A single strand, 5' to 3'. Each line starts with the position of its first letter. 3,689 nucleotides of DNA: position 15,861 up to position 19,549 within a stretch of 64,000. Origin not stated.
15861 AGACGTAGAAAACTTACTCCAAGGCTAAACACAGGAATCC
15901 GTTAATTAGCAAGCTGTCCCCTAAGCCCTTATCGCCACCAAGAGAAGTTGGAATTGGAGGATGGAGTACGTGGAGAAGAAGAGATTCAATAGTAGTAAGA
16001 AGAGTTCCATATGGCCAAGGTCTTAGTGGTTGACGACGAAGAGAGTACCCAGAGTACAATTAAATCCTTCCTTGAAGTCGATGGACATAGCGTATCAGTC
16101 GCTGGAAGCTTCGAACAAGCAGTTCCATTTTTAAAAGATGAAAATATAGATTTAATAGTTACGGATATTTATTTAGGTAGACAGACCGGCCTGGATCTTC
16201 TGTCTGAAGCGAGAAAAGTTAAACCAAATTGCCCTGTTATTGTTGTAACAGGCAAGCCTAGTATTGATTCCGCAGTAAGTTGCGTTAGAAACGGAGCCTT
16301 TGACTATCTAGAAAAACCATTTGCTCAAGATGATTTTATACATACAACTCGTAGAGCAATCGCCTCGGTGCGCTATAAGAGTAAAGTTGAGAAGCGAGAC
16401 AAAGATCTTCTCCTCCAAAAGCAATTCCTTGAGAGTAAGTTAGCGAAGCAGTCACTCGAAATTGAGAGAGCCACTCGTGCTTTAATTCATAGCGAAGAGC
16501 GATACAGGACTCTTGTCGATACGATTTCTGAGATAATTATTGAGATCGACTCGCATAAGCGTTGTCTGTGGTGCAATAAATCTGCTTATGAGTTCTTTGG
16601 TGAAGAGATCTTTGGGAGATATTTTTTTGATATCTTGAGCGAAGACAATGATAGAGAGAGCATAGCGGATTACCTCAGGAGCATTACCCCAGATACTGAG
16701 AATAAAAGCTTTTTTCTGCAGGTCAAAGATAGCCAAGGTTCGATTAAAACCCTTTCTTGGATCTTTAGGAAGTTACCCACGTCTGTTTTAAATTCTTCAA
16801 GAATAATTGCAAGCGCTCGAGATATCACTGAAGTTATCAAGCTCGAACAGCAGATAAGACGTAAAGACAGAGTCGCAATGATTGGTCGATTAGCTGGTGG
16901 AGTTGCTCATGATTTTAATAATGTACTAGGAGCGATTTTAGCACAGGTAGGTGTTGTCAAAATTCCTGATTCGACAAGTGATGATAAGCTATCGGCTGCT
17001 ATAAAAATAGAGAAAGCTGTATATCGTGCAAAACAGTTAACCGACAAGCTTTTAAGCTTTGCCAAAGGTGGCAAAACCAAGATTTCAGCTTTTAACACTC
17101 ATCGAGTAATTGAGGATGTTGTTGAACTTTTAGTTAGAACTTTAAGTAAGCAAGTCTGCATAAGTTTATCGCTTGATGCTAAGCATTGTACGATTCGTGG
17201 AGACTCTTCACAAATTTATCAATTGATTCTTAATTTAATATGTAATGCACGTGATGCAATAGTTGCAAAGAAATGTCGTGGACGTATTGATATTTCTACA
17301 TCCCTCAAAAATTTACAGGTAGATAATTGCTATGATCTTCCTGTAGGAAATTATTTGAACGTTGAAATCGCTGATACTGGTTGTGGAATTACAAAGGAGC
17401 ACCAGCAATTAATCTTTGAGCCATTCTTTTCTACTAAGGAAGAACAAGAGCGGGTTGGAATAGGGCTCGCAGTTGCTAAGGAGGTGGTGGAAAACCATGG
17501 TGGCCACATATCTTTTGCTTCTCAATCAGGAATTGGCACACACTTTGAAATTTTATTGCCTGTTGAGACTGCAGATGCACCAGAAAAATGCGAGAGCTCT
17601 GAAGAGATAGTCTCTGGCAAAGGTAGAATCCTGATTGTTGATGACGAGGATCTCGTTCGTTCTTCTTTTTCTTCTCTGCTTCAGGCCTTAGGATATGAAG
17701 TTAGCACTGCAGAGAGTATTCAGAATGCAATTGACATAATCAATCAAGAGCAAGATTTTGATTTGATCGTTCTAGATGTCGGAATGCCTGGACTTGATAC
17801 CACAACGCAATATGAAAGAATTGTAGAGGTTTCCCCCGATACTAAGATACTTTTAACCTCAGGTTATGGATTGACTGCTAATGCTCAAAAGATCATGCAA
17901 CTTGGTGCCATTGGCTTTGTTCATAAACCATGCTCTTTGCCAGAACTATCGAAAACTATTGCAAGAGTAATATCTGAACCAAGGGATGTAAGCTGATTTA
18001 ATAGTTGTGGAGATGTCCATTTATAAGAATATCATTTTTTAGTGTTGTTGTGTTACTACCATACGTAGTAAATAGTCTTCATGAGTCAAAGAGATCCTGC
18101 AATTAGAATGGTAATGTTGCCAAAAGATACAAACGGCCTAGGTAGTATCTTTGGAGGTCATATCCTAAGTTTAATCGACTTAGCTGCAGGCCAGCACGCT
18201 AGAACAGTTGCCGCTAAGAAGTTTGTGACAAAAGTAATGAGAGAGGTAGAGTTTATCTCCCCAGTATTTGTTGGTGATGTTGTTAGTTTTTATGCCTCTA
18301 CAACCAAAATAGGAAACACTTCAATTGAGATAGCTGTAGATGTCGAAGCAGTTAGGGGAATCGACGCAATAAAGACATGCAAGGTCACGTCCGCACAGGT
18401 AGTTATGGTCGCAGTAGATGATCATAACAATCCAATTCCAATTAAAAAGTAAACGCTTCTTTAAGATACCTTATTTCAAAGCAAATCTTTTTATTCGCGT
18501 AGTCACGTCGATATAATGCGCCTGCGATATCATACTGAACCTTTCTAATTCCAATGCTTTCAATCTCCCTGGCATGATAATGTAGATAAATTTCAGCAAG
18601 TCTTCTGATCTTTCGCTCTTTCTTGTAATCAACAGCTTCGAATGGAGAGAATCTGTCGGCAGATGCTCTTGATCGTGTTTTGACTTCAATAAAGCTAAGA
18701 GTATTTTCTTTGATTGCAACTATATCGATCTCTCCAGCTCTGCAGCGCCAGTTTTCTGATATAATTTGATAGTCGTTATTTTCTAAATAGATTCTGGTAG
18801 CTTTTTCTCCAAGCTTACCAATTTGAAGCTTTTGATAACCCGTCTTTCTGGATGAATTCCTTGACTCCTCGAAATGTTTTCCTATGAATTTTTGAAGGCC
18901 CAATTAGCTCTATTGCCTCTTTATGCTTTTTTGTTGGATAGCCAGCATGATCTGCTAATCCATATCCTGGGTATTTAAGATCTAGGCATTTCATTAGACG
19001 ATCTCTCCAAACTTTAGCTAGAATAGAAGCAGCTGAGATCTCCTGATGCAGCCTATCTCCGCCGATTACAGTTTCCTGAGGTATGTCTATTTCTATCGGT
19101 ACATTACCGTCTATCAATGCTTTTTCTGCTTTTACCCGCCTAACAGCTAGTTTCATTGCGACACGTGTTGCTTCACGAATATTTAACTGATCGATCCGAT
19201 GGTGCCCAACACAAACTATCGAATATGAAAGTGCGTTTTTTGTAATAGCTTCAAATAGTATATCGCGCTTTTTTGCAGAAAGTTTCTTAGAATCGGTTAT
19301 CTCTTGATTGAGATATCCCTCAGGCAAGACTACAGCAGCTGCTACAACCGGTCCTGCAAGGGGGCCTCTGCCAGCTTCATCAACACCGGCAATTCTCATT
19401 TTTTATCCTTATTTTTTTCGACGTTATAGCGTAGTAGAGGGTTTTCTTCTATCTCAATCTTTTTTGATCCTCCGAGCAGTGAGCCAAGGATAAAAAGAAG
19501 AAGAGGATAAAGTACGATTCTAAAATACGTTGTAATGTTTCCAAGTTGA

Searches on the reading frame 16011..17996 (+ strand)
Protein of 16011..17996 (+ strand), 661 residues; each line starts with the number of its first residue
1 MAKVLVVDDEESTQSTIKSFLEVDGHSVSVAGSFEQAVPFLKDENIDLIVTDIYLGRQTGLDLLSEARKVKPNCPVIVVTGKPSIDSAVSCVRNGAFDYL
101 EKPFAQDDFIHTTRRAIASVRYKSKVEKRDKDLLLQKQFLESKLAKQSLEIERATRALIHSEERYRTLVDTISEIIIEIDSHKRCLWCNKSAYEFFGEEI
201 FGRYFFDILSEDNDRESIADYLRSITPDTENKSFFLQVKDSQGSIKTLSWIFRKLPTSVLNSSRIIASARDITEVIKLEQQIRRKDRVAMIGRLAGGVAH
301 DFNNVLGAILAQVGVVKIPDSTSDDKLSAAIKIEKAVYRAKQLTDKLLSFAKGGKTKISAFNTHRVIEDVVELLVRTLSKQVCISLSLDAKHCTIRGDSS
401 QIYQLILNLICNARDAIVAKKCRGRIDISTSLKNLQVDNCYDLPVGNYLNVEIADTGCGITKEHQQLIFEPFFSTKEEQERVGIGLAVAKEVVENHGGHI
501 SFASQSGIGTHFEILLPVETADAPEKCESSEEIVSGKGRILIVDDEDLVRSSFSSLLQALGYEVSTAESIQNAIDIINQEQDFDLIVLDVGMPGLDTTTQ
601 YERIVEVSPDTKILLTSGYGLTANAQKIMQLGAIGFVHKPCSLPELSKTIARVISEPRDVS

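Call 51: search_protein_families(library=pfam, proteins=[window:16011-17996:+], max_evalue=0.00001)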
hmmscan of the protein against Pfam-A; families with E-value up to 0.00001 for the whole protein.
window:16011-17996:+ (661 aa): 4 families
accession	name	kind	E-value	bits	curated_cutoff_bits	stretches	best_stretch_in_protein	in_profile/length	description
PF00072.30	Response_reg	-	3.7e-50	169.2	30.2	2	4-111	1-108/111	Response regulator receiver domain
PF02518.31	HATPase_c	-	3.2e-22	79.5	26.4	1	397-519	1-110/111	Histidine kinase-, DNA gyrase B-, and HSP90-like ATPase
PF13188.13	PAS_8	-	1.3e-07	31.7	21.8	1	163-215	1-53/65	PAS domain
PF06490.17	FleQ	-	9.2e-06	26.4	22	0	3-116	1-106/108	Flagellar regulatory protein FleQ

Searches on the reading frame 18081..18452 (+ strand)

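Call 51: search_protein_families(library=pfam, proteins=[window:18081-18452:+], max_evalue=0.00001)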
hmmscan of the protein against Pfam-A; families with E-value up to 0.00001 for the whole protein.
window:18081-18452:+ (123 aa): 1 family
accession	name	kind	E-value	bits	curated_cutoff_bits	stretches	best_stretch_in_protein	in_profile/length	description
PF03061.28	4HBT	-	1.1e-13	51.7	20.6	1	21-90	2-72/79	Thioesterase superfamily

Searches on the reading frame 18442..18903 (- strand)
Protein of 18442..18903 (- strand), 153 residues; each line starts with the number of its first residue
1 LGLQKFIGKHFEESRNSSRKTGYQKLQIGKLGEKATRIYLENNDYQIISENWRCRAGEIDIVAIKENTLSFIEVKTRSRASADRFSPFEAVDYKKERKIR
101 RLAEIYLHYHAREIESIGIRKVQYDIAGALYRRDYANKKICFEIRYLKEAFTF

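Call 51: search_protein_families(library=pfam, proteins=[window:18442-18903:-], max_evalue=0.00001)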
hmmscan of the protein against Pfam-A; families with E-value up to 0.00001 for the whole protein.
window:18442-18903:- (153 aa): 2 families
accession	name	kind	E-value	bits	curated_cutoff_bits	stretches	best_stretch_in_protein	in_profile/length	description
PF02021.23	UPF0102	-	7.1e-23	81.2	23.6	1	32-112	1-72/80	Uncharacterised protein family UPF0102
PF08378.17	NERD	-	2.5e-07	31.6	22.1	1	29-102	2-95/111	Nuclease-related domain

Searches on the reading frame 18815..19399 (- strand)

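Call 51: search_protein_families(library=pfam, proteins=[window:18815-19399:-], max_evalue=0.00001)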
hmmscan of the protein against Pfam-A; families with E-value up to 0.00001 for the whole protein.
window:18815-19399:- (194 aa): 1 family
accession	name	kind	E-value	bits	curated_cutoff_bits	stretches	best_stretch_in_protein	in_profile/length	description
PF01351.25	RNase_HII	-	6.4e-37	127.8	25.8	1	4-177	1-197/199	Ribonuclease HII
